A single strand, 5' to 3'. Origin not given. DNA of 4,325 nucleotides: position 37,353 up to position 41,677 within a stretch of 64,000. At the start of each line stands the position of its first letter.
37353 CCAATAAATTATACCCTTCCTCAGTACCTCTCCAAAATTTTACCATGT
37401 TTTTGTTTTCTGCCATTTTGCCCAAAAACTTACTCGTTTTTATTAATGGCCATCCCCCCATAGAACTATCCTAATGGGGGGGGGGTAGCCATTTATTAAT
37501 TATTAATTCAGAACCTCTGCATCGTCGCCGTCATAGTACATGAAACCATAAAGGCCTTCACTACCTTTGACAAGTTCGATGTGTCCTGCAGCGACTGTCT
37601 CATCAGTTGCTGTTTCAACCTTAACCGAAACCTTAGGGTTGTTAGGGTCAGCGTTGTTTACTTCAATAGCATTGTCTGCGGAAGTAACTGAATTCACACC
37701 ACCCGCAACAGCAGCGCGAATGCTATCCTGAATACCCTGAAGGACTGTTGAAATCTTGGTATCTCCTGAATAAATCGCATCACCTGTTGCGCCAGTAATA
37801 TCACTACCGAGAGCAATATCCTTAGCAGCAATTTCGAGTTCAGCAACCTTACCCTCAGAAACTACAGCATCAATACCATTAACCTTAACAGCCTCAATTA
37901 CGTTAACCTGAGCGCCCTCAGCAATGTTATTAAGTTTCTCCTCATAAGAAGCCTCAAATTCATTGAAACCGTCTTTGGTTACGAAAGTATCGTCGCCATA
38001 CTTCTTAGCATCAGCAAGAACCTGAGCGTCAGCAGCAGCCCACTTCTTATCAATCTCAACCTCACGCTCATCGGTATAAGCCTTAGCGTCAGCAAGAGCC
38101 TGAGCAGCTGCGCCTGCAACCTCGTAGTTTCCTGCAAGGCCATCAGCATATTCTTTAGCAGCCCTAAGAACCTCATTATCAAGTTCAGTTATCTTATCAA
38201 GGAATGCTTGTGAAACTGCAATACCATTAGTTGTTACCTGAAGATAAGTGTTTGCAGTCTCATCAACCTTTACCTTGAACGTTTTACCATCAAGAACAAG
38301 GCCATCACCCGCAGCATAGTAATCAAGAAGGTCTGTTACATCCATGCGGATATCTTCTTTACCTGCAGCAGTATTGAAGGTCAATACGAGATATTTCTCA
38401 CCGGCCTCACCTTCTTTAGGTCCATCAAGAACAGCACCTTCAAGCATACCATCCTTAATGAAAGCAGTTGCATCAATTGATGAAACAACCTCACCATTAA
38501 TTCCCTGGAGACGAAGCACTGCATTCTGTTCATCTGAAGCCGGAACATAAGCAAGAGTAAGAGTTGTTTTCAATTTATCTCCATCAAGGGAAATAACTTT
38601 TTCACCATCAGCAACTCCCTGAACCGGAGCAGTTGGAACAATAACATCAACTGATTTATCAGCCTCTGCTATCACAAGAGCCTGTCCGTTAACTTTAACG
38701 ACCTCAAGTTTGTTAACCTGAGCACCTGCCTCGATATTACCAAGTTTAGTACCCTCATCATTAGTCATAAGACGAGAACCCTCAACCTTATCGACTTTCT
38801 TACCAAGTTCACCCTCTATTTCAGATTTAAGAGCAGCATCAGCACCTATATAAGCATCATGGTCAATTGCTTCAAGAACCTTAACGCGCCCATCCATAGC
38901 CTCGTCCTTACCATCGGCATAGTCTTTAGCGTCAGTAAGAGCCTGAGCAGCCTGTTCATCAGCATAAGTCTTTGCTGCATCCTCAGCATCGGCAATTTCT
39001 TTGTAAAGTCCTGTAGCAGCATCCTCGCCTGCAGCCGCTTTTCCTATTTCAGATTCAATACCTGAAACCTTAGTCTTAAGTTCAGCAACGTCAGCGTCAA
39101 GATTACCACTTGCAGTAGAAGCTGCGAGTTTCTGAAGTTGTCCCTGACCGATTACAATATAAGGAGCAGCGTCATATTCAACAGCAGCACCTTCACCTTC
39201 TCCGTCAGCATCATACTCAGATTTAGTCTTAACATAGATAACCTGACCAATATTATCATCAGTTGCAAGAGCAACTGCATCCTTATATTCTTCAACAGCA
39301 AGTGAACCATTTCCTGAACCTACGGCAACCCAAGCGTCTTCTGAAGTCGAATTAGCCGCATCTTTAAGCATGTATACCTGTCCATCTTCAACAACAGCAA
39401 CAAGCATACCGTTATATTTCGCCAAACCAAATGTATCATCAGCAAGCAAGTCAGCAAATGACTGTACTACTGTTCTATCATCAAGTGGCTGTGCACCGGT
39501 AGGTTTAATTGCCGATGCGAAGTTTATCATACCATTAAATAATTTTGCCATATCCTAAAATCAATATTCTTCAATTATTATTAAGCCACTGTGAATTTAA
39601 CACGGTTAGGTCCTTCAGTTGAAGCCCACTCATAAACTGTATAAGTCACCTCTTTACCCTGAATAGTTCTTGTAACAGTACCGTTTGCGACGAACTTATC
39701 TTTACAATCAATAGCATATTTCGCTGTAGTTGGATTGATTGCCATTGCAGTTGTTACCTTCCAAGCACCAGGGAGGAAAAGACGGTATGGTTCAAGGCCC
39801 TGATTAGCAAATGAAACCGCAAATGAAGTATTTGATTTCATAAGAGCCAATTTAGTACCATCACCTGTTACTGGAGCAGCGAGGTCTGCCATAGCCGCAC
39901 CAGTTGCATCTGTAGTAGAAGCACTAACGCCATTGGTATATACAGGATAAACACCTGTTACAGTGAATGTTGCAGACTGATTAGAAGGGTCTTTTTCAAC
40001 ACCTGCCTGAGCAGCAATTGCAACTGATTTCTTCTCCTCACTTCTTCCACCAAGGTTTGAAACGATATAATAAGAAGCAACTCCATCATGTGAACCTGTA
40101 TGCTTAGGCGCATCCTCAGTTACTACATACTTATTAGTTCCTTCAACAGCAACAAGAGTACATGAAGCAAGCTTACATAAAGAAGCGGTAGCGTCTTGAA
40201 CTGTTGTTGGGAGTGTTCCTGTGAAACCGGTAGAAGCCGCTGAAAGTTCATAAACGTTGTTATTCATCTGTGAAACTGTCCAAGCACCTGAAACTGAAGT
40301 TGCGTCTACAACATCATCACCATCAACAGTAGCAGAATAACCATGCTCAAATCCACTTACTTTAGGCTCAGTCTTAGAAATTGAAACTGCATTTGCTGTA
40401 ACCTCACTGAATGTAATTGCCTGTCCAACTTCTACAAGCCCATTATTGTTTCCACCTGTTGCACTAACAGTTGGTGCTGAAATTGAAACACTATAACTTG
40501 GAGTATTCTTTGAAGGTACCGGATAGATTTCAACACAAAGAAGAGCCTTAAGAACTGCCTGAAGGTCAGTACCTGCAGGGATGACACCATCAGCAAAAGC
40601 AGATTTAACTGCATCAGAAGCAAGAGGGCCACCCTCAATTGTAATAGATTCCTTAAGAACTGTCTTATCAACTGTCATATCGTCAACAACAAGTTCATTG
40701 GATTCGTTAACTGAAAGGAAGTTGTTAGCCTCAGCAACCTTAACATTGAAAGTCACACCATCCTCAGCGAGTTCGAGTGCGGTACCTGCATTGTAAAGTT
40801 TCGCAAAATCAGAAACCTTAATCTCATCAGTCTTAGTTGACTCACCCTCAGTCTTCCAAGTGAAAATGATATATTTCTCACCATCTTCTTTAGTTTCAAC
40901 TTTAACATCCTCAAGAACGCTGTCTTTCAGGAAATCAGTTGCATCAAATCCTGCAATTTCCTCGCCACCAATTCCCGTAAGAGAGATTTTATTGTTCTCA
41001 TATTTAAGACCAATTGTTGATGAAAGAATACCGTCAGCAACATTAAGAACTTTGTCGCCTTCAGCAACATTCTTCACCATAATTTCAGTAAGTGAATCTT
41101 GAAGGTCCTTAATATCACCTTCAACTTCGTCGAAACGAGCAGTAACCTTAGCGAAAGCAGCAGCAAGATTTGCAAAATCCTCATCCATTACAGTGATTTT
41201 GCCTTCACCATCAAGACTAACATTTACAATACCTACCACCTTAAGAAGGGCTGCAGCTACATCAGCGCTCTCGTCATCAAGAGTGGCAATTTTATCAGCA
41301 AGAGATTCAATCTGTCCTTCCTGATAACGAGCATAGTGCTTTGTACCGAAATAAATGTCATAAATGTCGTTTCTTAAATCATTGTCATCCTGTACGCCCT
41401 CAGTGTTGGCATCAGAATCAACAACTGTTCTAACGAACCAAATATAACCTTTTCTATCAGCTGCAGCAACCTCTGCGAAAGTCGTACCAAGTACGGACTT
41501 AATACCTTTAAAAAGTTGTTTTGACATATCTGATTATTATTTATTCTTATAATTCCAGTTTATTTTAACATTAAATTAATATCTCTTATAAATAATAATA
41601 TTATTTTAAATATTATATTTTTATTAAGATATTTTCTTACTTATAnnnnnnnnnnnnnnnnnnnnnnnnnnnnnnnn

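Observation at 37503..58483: At least ten tail-fibre or tailspike paralogues in three loci with shuffled shared domains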

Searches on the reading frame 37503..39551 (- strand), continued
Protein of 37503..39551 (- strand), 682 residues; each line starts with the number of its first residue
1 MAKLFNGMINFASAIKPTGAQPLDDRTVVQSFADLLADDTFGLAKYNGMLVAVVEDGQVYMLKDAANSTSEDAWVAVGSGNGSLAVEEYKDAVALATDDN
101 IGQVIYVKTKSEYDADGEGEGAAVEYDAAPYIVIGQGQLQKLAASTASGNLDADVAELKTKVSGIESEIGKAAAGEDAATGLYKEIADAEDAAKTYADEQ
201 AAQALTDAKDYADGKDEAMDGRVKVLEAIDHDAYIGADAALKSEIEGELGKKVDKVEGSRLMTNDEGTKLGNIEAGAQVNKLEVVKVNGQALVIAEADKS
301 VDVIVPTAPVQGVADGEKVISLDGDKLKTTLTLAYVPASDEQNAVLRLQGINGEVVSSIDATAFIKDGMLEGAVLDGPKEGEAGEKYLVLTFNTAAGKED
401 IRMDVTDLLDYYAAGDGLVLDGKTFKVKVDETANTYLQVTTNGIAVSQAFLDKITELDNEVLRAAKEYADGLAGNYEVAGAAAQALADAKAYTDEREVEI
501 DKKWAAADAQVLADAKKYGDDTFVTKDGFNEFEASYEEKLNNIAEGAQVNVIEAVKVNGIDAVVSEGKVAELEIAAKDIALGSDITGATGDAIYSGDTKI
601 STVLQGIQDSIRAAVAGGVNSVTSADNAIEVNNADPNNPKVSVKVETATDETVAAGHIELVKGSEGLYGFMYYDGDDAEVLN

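Call 56: find_encoding_contigs(protein=P0082, flank=10000, max_places=1)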
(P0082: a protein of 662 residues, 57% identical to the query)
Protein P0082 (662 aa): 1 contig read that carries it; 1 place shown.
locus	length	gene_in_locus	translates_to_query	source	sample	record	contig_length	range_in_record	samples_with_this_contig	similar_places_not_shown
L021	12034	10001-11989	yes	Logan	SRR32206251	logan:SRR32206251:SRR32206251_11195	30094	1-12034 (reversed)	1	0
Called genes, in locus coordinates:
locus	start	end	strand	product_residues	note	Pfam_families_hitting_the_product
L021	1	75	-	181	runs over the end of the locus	PF05838:Glyco_hydro_108, PF09374:PG_binding_3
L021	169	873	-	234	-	-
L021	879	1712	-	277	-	-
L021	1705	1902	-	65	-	-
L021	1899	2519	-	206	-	-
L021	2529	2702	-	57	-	-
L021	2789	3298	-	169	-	-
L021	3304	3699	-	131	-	-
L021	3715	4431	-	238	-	PF00140:Sigma70_r1_2 (weak), PF04542:Sigma70_r2, PF04545:Sigma70_r4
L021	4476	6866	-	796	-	-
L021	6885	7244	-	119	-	-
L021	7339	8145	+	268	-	-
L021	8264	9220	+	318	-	-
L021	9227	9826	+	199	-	-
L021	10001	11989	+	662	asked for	-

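Call 98: find_encoding_contigs(protein=P0004, flank=10000, max_places=1)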
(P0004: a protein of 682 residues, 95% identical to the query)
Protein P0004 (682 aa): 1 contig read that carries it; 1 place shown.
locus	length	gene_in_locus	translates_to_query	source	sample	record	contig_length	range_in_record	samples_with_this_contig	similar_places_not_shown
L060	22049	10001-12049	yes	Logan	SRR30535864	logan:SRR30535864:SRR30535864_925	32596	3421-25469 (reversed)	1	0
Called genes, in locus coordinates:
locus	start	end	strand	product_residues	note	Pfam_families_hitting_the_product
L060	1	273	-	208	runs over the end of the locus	-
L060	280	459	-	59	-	-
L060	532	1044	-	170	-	-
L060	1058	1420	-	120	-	-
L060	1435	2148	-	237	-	PF00140:Sigma70_r1_2 (weak), PF04542:Sigma70_r2, PF04545:Sigma70_r4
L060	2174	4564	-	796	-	-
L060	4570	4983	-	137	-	-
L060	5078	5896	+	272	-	-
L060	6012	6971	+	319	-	-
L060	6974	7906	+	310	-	PF05531:NPV_P10 (faint), PF10779:XhlA (faint)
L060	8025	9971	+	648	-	-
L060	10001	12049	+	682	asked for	-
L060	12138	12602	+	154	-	-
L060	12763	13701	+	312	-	PF08275:DNAG_N (faint)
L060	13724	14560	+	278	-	PF00149:Metallophos, PF12850:Metallophos_2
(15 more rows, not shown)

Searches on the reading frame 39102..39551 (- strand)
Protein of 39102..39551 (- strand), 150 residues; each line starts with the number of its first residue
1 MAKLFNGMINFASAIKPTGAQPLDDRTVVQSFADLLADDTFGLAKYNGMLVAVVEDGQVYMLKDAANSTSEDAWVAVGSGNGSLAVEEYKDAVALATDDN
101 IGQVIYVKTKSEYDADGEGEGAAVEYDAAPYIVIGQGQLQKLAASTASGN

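Call 72: predict_structure(alignment_id=A2)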
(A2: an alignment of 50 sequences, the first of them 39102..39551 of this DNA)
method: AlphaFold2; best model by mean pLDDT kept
length: 150 residues; sequences in the alignment: 50
mean_pLDDT: 72.1   pTM: 0.61
mean pLDDT of the five models: 72.1, 71.8, 70.8, 70.7, 69.6
residues with pLDDT >= 90: 1; 70-90: 103; 50-70: 17; < 50: 29
segments of 3 or more residues with pLDDT < 50: 1-25, 148-150
pLDDT, mean of each block of 10 residues (from residue 1): 38 38 59 84 77 83 87 81 82 86 84 66 75 84 57
secondary structure, 60 per line:
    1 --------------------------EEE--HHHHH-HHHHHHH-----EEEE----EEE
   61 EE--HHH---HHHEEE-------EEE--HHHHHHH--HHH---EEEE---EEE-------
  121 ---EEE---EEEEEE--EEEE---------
elements in order: E27-29 H32-36 H38-44 E50-53 E58-62 E74-76 E84-86 H89-95 E104-107 E111-113 E124-126 E130-135 E138-141

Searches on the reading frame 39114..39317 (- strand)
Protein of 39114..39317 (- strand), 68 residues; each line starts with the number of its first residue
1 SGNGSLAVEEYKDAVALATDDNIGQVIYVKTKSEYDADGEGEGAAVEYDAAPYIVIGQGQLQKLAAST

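Call 85: search_protein_representatives(alignment_id=A3)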
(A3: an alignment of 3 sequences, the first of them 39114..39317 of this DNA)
Query: 3 sequences, 61 profile positions. Proteins with E-value up to 0.001 (for the whole library): 167; up to 1e-10: 53; up to 1e-30: 3. The best 150 are listed.
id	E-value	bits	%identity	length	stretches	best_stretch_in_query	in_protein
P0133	2.8e-35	136.4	-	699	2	1-60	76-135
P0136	1.3e-32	127.9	-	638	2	1-61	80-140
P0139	2.9e-32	126.7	-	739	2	1-60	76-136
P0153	1.7e-30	121.1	-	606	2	2-60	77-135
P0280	8.4e-25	102.9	-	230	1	1-61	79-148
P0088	1.4e-23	98.9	-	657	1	1-61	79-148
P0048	1.4e-22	95.8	-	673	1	1-61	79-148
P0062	2.8e-22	94.8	-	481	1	1-61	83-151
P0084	4.3e-22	94.2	-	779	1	1-61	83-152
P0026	4.6e-22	94.1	-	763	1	1-61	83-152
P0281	5.6e-22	93.8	-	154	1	1-59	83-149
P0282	1.8e-20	89.0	-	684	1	2-61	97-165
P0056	2.9e-20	88.3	-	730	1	1-60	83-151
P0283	2.4e-19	85.4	-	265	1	3-60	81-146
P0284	7.6e-19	83.8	-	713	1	4-61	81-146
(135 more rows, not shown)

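Call 89: search_protein_families(library=pfam, alignment_id=A5, max_evalue=0.0001)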
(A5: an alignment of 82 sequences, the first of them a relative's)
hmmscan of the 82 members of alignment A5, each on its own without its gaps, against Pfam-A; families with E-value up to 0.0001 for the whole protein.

A. member 1, P0282 (684 aa): 0 families

B. families by the number of members that match (of 82 scanned): 10 families
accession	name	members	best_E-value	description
PF23991.1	DUF7310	4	1e-08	Coiled-coil region of unknown function (DUF7310)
PF01391.23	Collagen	2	1.1e-17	Collagen triple helix repeat (20 copies)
PF07889.17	DUF1664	2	1.2e-06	Protein of unknown function (DUF1664)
PF04513.17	Baculo_PEP_C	2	5e-06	Baculovirus polyhedron envelope protein, PEP, C terminus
PF03382.20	DUF285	1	1.3e-35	Mycoplasma protein of unknown function, DUF285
PF16043.11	DUF4795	1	8.6e-09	Domain of unknown function (DUF4795)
PF13306.12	LRR_5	1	5e-06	BspA type Leucine rich repeat region (6 copies)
PF25764.1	KIF21A_4th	1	8.6e-06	KIF21A-like domain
PF07921.17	Fibritin_C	1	2.2e-05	Fibritin C-terminal region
PF04108.17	ATG17_like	1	8.5e-05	Autophagy protein ATG17-like domain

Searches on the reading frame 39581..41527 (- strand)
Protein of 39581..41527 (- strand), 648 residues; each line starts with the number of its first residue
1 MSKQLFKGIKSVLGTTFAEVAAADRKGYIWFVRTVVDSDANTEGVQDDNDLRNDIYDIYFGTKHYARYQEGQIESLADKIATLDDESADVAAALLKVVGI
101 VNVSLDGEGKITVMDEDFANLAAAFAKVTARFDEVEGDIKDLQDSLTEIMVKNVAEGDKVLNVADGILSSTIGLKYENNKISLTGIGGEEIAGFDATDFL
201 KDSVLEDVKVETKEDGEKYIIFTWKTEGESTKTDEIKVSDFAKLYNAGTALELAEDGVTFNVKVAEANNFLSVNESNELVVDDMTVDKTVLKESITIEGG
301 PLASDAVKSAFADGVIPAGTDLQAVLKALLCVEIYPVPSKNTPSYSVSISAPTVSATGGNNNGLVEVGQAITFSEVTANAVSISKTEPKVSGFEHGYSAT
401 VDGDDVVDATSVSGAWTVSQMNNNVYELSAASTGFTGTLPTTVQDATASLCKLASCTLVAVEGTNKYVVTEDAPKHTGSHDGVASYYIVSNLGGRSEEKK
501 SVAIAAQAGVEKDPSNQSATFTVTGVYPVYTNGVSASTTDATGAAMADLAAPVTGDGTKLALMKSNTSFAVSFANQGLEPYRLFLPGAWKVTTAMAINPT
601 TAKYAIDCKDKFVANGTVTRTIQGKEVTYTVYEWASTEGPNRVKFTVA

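Call 5: search_protein_families(library=pfam, proteins=[window:39581-41527:-], max_evalue=0.1)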
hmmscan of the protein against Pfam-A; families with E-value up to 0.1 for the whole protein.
window:39581-41527:- (648 aa): 2 families
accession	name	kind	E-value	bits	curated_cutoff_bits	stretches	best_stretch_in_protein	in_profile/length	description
PF13031.12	DUF3892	-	0.042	14.8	22.3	0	184-220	15-55/71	Protein of unknown function (DUF3892)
PF04977.20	DivIC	-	0.066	13.5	28.9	0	114-144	22-52/80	Septum formation initiator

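Call 6: search_protein_families(library=phrogs, proteins=[window:39581-41527:-], max_evalue=0.01)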
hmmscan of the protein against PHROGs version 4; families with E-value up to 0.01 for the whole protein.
window:39581-41527:- (648 aa): 0 families

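Call 53: search_dna_similar(query=window:39581-41527:-, collection=phages, mode=protein, max_rows=12, max_evalue=0.001)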
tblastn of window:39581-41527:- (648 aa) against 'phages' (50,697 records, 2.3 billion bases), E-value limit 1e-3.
Records with a match: 3; places in all: 3; records where one place covers at least 80% of the query: 0.
Best place of each record, by identity: <60% 3.
By first word of the organism name: uncultured 3.
By host as written in the record: - 3.
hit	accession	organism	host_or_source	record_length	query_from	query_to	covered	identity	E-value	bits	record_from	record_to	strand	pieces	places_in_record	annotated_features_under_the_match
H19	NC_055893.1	uncultured phage cr4_1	human feces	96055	295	632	52%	29.1%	1e-13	81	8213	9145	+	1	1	VOG7718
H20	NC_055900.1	uncultured phage cr125_1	human feces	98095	295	632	52%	29.1%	2e-13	80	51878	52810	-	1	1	VOG7718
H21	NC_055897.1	uncultured phage cr114_1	human feces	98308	295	632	52%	29.1%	2e-13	80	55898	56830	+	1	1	VOG7718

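Call 54: get_annotated_region(hit=H19, flank=7000)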
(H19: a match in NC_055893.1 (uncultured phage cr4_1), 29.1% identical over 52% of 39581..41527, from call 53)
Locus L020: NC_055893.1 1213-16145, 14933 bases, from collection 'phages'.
description: CrAssphage cr4_1, complete genome.
organism: uncultured phage cr4_1 (NCBI taxid 2772084)
taxonomy: Viruses; Duplodnaviria; Heunggongvirae; Uroviricota; Caudoviricetes; Crassvirales; Suoliviridae; Loutivirinae; Buorbuivirus; Buorbuivirus hominis
host: -; source: human feces; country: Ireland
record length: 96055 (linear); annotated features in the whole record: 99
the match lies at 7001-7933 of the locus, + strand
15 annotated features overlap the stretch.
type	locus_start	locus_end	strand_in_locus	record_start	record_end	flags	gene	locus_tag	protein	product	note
CDS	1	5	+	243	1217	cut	-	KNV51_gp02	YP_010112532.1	hypothetical protein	gp_75503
CDS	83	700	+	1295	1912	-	-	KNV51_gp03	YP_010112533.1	hypothetical protein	gp_75504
CDS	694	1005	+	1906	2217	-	-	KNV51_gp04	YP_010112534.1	hypothetical protein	gp_75505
CDS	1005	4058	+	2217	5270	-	-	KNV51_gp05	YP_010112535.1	tail fiber protein; host specificity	gp_75506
CDS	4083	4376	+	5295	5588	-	-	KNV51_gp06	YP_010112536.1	hypothetical protein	gp_75507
CDS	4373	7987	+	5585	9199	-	-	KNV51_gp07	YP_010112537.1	VOG7718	gp_75508; YomR-like protein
CDS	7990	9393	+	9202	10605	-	-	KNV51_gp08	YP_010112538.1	hypothetical protein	gp_75509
CDS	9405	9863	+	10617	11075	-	-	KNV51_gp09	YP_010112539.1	hypothetical protein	gp_75510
CDS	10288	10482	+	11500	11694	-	-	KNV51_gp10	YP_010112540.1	hypothetical protein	gp_75511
CDS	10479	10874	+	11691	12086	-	-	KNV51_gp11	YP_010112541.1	endolysin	gp_75512; putative peptidase [Bacteroides phage B124-14]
CDS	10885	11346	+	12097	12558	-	-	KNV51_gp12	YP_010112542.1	hypothetical protein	gp_75513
CDS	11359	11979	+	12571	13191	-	-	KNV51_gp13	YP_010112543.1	hypothetical protein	gp_75514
CDS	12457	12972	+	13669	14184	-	-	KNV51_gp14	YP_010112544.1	holin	gp_75515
CDS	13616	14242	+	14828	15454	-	-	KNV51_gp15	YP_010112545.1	RNA polymerase sigma factor/ubiquitin-like protein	gp_75516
CDS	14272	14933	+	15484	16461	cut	-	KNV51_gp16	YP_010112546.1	outer capsid protein/viral fiber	gp_75517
